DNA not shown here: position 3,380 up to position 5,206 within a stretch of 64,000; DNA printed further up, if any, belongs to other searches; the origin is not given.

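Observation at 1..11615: Tandemly duplicated 'FAD flavoprotein + ferredoxin' modules next to GlcD/GlcF-like oxidase genes and an AthL-like molybdoenzyme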

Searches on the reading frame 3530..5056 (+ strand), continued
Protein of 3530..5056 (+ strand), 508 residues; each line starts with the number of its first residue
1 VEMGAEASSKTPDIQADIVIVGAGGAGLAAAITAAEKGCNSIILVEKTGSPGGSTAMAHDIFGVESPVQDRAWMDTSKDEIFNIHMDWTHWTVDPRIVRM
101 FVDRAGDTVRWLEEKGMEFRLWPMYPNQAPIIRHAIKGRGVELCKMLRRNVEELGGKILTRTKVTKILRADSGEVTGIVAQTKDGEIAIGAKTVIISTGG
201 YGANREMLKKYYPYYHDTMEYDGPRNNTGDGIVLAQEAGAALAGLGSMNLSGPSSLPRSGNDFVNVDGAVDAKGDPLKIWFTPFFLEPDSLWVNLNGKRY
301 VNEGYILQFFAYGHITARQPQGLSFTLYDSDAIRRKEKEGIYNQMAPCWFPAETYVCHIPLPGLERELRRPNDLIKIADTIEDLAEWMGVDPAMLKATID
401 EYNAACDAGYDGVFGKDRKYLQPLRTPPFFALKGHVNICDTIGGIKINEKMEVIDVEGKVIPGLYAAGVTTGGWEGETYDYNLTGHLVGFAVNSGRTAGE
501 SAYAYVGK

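Call 59: search_protein_families(library=ncbifam, proteins=[L018:13807-15297:+, L018:16586-18133:+, L101:3927-5393:+, L102:1087-2292:+, L102:3824-5521:+, L100:12389-15034:+], max_evalue=0.001)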
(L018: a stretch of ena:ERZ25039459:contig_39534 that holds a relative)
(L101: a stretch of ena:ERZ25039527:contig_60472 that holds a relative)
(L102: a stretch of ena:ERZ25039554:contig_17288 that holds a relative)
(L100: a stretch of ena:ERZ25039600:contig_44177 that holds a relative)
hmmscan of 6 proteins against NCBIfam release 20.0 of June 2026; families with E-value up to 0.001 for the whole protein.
L018:13807-15297:+ (496 aa): 4 families
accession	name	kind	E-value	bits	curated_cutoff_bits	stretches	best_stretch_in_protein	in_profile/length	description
TIGR00387.1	glcD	equivalog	3.3e-10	39.4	567.9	1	56-247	8-179/413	glycolate oxidase subunit GlcD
NF008439.0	PRK11282.1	equivalog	3.3e-06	26.2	284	0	53-245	6-177/358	glycolate oxidase subunit GlcE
NF008408.0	PRK11230.1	equivalog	1.7e-05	23.5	897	0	31-137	41-144/499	glycolate oxidase subunit GlcD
NF049975.1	2HglutDHaseYdiJ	equivalog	0.00018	19.4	1350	0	35-155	42-159/1018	D-2-hydroxyglutarate dehydrogenase YdiJ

L018:16586-18133:+ (515 aa): 2 families
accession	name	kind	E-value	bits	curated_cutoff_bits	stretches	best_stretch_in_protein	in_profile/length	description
TIGR00387.1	glcD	equivalog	1e-12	47.6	567.9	1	50-186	1-139/413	glycolate oxidase subunit GlcD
NF008408.0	PRK11230.1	equivalog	8.9e-05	21.1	897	1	43-185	52-196/499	glycolate oxidase subunit GlcD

L101:3927-5393:+ (488 aa): 3 families
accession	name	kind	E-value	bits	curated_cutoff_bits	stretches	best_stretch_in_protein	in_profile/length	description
TIGR00387.1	glcD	equivalog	7.6e-09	34.9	567.9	1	44-127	4-84/413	glycolate oxidase subunit GlcD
NF008439.0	PRK11282.1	equivalog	0.00041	19.3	284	0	459-486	327-354/358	glycolate oxidase subunit GlcE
NF008408.0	PRK11230.1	equivalog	0.00086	17.9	897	0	22-115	40-130/499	glycolate oxidase subunit GlcD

L102:1087-2292:+ (401 aa): 2 families
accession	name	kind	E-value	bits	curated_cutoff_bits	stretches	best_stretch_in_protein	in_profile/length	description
NF004889.0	PRK06252.1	subfamily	9.5e-07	28.1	244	1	198-362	145-304/340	methylcobalamin:coenzyme M methyltransferase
TIGR01464.1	hemE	equivalog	0.00014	21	302.95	1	263-395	205-336/338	uroporphyrinogen decarboxylase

L102:3824-5521:+ (565 aa): 48 families (the best 25 are shown)
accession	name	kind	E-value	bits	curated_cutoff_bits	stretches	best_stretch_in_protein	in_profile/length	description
NF006131.0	PRK08275.1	equivalog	2.8e-53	181.1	587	1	11-559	9-555/577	fumarate reductase/succinate dehydrogenase flavoprotein subunit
NF004724.0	PRK06069.1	subfamily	4.9e-52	176.9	826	1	10-559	3-570/577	succinate dehydrogenase/fumarate reductase flavoprotein subunit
TIGR01812.1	sdhA_frdA_Gneg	subfamily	7e-51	173.3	567.3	1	14-560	1-562/568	succinate dehydrogenase or fumarate reductase, flavoprotein subunit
NF004900.0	PRK06263.1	equivalog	1.3e-44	152.8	718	1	10-542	5-536/546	fumarate reductase (CoM/CoB) subunit TfrA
TIGR01176.1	fum_red_Fp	equivalog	2.7e-39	135.3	932.7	1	11-557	2-570/580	fumarate reductase (quinol) flavoprotein subunit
TIGR01816.1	sdhA_forward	equivalog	2.9e-39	134.7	727.35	1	14-543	4-554/584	succinate dehydrogenase flavoprotein subunit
NF005331.0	PRK06854.1-2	equivalog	8.1e-39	133.5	557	1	10-547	7-545/563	adenylyl-sulfate reductase subunit alpha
NF006686.0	PRK09231.1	equivalog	7.6e-38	130.4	854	1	11-556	4-571/598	fumarate reductase (quinol) flavoprotein subunit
NF005866.0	PRK07803.1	equivalog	9.9e-36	123.1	819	3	278-539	324-580/631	fumarate reductase/succinate dehydrogenase flavoprotein subunit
NF006383.0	PRK08626.1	equivalog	1.4e-32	112.8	663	1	136-539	161-566/657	fumarate reductase flavoprotein subunit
NF010374.0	PRK13800.1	equivalog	2.6e-32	112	1196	1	9-559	10-560/898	fumarate reductase/succinate dehydrogenase flavoprotein subunit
NF006392.0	PRK08641.1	equivalog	1.4e-31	109.7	855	2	331-537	334-548/593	succinate dehydrogenase flavoprotein subunit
TIGR00551.1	nadB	equivalog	4.7e-31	108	452.75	1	13-527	3-489/489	L-aspartate oxidase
NF005037.0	PRK06452.1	equivalog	9.6e-31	107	862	1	11-537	4-537/566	succinate dehydrogenase flavoprotein subunit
NF004613.0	PRK05945.1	equivalog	1.5e-30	106.3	824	1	12-560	3-569/575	succinate dehydrogenase/fumarate reductase flavoprotein subunit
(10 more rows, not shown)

L100:12389-15034:+ (881 aa): 21 families
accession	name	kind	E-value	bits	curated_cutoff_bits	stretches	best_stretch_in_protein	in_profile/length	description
TIGR00509.1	bisC_fam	subfamily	4.5e-104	349.3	1017.55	1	92-849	34-755/772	molybdopterin guanine dinucleotide-containing S/N-oxide reductase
TIGR02166.1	dmsA_ynfE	subfamily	4.7e-98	329.2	777.7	2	526-847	485-793/794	DMSO/selenate family reductase complex A subunit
NF011682.0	PRK15102.1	equivalog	2.2e-85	287.4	909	2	539-848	510-810/829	trimethylamine-N-oxide reductase TorA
TIGR02164.1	torA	equivalog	1.6e-82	278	1465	1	94-847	81-805/824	trimethylamine-N-oxide reductase TorA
NF011566.1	PRK14990.1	exception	1.8e-66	224.7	1600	2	538-847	517-813/814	dimethylsulfoxide reductase subunit A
NF041885.1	selenate_YnfE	exception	3.7e-56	190.4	1675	2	537-847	503-804/805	selenate/tellurate reductase subunit YnfE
NF041884.1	selenate_YnfF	exception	9e-52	176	1650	2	537-847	496-797/798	selenate/tellurate reductase subunit YnfF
TIGR03479.1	DMSO_red_II_alp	subfamily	4.2e-40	137.6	984.75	3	93-322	111-304/913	molybdopterin-dependent oxidoreductase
NF012032.0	PRK15488.1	equivalog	6.7e-35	120.3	694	3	284-374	240-324/759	thiosulfate reductase PhsA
TIGR01591.1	Fdh-alpha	equivalog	5.7e-31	107.3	666.25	3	284-373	197-280/672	formate dehydrogenase subunit alpha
NF041783.2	mnquin_red_QrcB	equivalog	2.4e-15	55.7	440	1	129-380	113-336/695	menaquinone reductase molybdopterin-binding-like subunit QrcB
TIGR01580.1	narG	equivalog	4.3e-15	54.4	1084.15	1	711-803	1082-1165/1235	nitrate reductase subunit alpha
NF042978.1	EthbenzDh_ebdA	equivalog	5.9e-14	50.8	2000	1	129-322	151-326/977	ethylbenzene dehydrogenase subunit alpha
NF041714.1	arsenate_red_ArrA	equivalog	2.3e-12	45.9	1600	2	229-374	205-343/848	arsenate respiratory reductase molybdopterin-containing subunit ArrA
TIGR02693.1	arsenite_ox_L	equivalog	8.1e-11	40.6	359.05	1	751-796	722-767/806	arsenate reductase (azurin) large subunit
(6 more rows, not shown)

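Call 66: search_protein_families(library=pfam, proteins=[L062:14242-14682:+, L048:3413-3877:+, L066:6203-6766:+, L074:752-1864:+, L006:3592-4356:+, L006:6028-6504:+, L006:6638-8557:+, L006:10428-12062:+, L010:8293-10422:+, L010:10641-12035:+], max_evalue=0.01)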
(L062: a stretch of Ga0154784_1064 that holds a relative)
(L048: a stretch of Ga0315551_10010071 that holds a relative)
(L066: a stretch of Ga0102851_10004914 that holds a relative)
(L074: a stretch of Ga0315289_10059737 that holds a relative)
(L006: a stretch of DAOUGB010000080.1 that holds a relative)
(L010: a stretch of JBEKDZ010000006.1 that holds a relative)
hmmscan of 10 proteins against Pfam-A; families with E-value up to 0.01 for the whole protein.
L062:14242-14682:+ (146 aa): 1 family
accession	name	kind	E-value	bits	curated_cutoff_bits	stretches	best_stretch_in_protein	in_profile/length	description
PF07883.17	Cupin_2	-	0.00028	21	27.2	1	92-123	25-56/70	Cupin domain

L048:3413-3877:+ (154 aa): 1 family
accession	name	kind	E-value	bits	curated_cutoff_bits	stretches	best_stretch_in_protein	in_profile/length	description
PF12680.13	SnoaL_2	-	5.7e-06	27.3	27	1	6-119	3-100/102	SnoaL-like domain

L066:6203-6766:+ (187 aa): 3 families
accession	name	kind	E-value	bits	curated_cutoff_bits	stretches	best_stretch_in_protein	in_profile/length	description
PF13577.12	SnoaL_4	-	2.6e-23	82.8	24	1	25-149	2-124/126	SnoaL-like domain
PF12680.13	SnoaL_2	-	2.2e-05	25.4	27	1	45-133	10-91/102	SnoaL-like domain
PF14534.12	DUF4440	-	0.00054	20.8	25.2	1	33-147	2-107/107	Domain of unknown function (DUF4440)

L074:752-1864:+ (370 aa): 2 families
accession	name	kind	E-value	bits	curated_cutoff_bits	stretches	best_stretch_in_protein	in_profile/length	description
PF00557.29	Peptidase_M24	-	1e-31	110.8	23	1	154-354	1-208/208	Metallopeptidase family M24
PF01321.24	Creatinase_N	-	3.8e-11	44.1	22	1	11-147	1-128/128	Creatinase/Prolidase N-terminal domain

L006:3592-4356:+ (254 aa): 4 families
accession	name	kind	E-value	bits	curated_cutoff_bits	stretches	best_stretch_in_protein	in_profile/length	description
PF13561.12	adh_short_C2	-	1.5e-58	198.7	27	1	14-250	1-234/236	Enoyl-(Acyl carrier protein) reductase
PF00106.31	adh_short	-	4.5e-56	189.9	26.6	1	8-196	1-186/195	short chain dehydrogenase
PF08659.16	KR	-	9.2e-08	32.6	22.6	1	11-184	4-170/180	KR domain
PF02737.24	3HCDH_N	-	0.0042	17.5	22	1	12-77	4-67/180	3-hydroxyacyl-CoA dehydrogenase, NAD binding domain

L006:6028-6504:+ (158 aa): 1 family
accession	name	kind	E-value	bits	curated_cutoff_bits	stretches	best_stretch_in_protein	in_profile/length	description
PF13577.12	SnoaL_4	-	4.6e-19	69.1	24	1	22-144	2-125/126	SnoaL-like domain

L006:6638-8557:+ (639 aa): 2 families
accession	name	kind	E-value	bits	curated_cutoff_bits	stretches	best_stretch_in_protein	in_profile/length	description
PF01314.23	AFOR_C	-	3e-112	376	27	1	245-633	5-385/385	Aldehyde ferredoxin oxidoreductase, domains 2 & 3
PF02730.20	AFOR_N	-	7.7e-79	264.5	29.8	1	32-231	1-198/199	Aldehyde ferredoxin oxidoreductase, N-terminal domain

L006:10428-12062:+ (544 aa): 1 family
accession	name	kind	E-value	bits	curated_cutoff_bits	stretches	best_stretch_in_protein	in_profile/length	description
PF00496.27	SBP_bac_5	-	1.5e-74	251.8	32.4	1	116-461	2-364/368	Bacterial extracellular solute-binding proteins, family 5 Middle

L010:8293-10422:+ (709 aa): 12 families
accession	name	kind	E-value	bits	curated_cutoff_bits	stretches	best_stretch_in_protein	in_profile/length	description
PF00724.26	Oxidored_FMN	-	5.2e-40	138.2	27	2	9-226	1-223/342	NADH:flavin oxidoreductase / NADH oxidase family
PF07992.20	Pyr_redox_2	-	2.4e-24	86.7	26.1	1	427-698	1-287/291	Pyridine nucleotide-disulphide oxidoreductase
PF00070.33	Pyr_redox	-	1.8e-13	51.2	22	2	571-641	1-69/82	Pyridine nucleotide-disulphide oxidoreductase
PF12831.13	FAD_oxidored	-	6.1e-09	36.1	27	1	429-465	2-38/416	FAD dependent oxidoreductase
PF13738.12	Pyr_redox_3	-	1e-08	35.3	30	1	569-666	164-267/305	Pyridine nucleotide-disulphide oxidoreductase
PF13450.12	NAD_binding_8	-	1.8e-08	35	21.9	1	431-465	1-35/68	NAD(P)-binding Rossmann-like domain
PF03486.20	HI0933_like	-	5e-07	29.9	50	1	428-462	2-36/244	HI0933-like protein Rossmann domain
PF01266.30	DAO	-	2.4e-06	27.8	27.9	1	428-462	1-35/353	FAD dependent oxidoreductase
PF01262.27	AlaDh_PNT_C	-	3.1e-05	24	23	1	426-459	28-61/214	Alanine dehydrogenase/PNT, C-terminal domain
PF01134.28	GIDA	-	3.1e-05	23.6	22.1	1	428-459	1-32/391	Glucose inhibited division protein A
PF00890.30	FAD_binding_2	-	0.0002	21.1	20.4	1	429-463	2-36/414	FAD binding domain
PF01494.25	FAD_binding_3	-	0.0004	20.1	22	0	428-459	3-34/349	FAD binding domain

L010:10641-12035:+ (464 aa): 2 families
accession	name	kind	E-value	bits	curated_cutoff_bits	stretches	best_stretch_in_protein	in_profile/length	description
PF13458.12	Peripla_BP_6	-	2.7e-22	80.4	31.7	1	80-368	26-307/343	Periplasmic binding protein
PF13433.12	Peripla_BP_5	-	2.6e-05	24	27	0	182-335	124-269/363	Periplasmic binding protein domain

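Call 67: predict_structure(alignment_id=A1)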
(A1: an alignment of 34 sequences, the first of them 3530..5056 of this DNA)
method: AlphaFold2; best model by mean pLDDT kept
length: 508 residues; sequences in the alignment: 34
mean_pLDDT: 86.8   pTM: 0.86
mean pLDDT of the five models: 86.8, 85.2, 83.1, 82.7, 82.2
residues with pLDDT >= 90: 269; 70-90: 183; 50-70: 41; < 50: 15
segments of 3 or more residues with pLDDT < 50: 1-7, 477-482
pLDDT, mean of each block of 10 residues (from residue 1): 45 92 93 97 86 76 88 85 76 82 91 94 67 83 93 96 94 94 95 92 91 90 81 94 85 85 89 83 88 94 69 84 94 95 70 70 94 95 97 98 96 88 96 90 91 97 94 61 61 95 94
secondary structure, 60 per line:
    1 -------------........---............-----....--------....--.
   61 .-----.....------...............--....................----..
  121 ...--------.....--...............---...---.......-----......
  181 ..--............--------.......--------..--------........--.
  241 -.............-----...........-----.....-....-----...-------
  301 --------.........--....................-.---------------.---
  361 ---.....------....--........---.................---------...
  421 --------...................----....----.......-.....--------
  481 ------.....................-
elements in order: E14-21 H25-36 E42-45 H54-57 H67-71 H78-92 H95-114 E119-123 E132-136 H139-153 E157-159 E163-169 E175-182 E185-196 H205-211 H230-237 E242-254 E263-270 E276-280 H282-285 E291-293 H309-317 E323-329 H330-339 H364-368 E375-378 H381-388 H392-408 E429-447 E452-455 E460-466 H487-507

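Call 69: fold_search(model_id=the predicted structure, library=pdb)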
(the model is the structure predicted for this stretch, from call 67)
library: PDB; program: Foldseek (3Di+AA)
matches with E <= 10: 1812; with E <= 0.001: 1148
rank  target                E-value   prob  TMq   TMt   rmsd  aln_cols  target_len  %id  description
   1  6t86                  2.6e-39  1.00  0.71  0.79   5.7       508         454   26  Urocanate reductase in complex with FAD (released 2021-03-03)
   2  6t85                  2.1e-38  1.00  0.61  0.67   7.8       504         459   26  Urocanate reductase in complex with ADP (released 2021-03-03)
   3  1m64_A                1.3e-37  1.00  0.61  0.55   8.0       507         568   24  Crystal structure of Q363F mutant flavocytochrome c3 (released 2002-11-06)
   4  1d4c_B                1.8e-37  1.00  0.64  0.58   7.1       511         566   26  CRYSTAL STRUCTURE OF THE UNCOMPLEXED FORM OF THE FLAVOCYTOCHROME C FUMARATE REDUCTASE OF SHEWANELLA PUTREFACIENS STRAI (released 1999-12-01)
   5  1d4c_C                2.3e-37  1.00  0.63  0.57   7.3       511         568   26  CRYSTAL STRUCTURE OF THE UNCOMPLEXED FORM OF THE FLAVOCYTOCHROME C FUMARATE REDUCTASE OF SHEWANELLA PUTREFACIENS STRAI (released 1999-12-01)
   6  1qjd                  2.7e-37  1.00  0.60  0.54   8.2       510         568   24  Flavocytochrome C3 from Shewanella frigidimarina (released 1999-11-21)
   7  1kss                  3.9e-37  1.00  0.61  0.55   8.1       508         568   24  Crystal Structure of His505Ala Mutant Flavocytochrome c3 from Shewanella frigidimarina (released 2002-08-14)
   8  2b7r                  4.9e-37  1.00  0.61  0.55   8.1       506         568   24  Structure of E378D mutant flavocytochrome c3 (released 2006-05-23)
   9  1d4c_A                6.2e-37  1.00  0.61  0.55   8.0       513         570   26  CRYSTAL STRUCTURE OF THE UNCOMPLEXED FORM OF THE FLAVOCYTOCHROME C FUMARATE REDUCTASE OF SHEWANELLA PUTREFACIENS STRAI (released 1999-12-01)
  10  1lj1_A                7.9e-37  1.00  0.61  0.55   8.1       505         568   24  Crystal structure of Q363F/R402A mutant flavocytochrome c3 (released 2002-11-06)
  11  1ksu_A                9.4e-37  1.00  0.61  0.55   8.2       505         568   24  Crystal Structure of His505Tyr Mutant Flavocytochrome c3 from Shewanella frigidimarina (released 2002-08-14)
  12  1jrz_A                1.0e-36  1.00  0.61  0.55   8.0       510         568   24  Crystal structure of Arg402Tyr mutant flavocytochrome c3 from Shewanella frigidimarina (released 2001-11-02)
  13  1qo8_A                1.6e-36  1.00  0.71  0.65   5.3       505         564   25  The structure of the open conformation of a flavocytochrome c3 fumarate reductase (released 2000-11-02)
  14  1jry_A                2.3e-36  1.00  0.60  0.55   8.2       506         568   24  Crystal structure of Arg402Lys mutant flavocytochrome c3 from Shewanella frigidimarina (released 2001-11-02)
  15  1q9i                  2.4e-36  1.00  0.60  0.54   8.2       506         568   24  The A251C:S430C double mutant of flavocytochrome c3 from Shewanella frigidimarina (released 2004-05-04)
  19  4at0                  7.8e-36  1.00  0.69  0.73   5.0       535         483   24  The crystal structure of 3-ketosteroid-delta4-(5alpha)-dehydrogenase from Rhodococcus jostii RHA1 (released 2012-08-01)
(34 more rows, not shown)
